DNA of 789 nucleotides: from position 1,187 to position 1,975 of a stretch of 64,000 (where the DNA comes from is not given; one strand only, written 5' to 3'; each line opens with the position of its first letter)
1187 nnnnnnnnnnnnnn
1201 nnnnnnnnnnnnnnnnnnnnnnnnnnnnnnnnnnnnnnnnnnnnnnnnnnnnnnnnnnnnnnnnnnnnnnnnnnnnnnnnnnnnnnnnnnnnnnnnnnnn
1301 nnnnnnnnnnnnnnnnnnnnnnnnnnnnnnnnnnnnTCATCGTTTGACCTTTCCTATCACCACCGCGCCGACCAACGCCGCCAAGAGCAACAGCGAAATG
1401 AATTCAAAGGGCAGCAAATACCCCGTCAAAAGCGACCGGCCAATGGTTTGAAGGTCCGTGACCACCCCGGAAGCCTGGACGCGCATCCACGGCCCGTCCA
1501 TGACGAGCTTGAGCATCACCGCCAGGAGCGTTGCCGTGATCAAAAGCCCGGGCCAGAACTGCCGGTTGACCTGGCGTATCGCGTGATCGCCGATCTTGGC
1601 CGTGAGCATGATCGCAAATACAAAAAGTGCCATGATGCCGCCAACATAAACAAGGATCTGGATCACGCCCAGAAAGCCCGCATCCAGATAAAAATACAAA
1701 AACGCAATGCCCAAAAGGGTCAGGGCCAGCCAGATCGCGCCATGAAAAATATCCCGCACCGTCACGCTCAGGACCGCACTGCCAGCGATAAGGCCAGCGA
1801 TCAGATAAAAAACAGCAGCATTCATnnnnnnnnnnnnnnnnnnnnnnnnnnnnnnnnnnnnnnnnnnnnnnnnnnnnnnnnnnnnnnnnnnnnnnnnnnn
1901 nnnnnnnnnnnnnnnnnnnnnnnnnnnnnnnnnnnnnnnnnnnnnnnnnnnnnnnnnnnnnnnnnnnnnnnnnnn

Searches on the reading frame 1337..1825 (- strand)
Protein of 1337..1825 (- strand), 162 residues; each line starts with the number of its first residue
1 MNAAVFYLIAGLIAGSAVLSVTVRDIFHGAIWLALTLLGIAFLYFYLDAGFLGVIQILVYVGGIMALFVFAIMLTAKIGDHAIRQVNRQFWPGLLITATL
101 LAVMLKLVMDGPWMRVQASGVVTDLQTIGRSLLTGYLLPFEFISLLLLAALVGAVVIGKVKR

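Call 55: search_protein_families(library=pfam, proteins=[window:1337-1825:-], max_evalue=0.00001)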
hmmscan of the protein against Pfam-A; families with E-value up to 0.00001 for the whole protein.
window:1337-1825:- (162 aa): 1 family
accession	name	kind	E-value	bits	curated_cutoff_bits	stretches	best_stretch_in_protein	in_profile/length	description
PF00499.25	Oxidored_q3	-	2e-36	125.4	33.2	1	16-157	1-146/146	NADH-ubiquinone/plastoquinone oxidoreductase chain 6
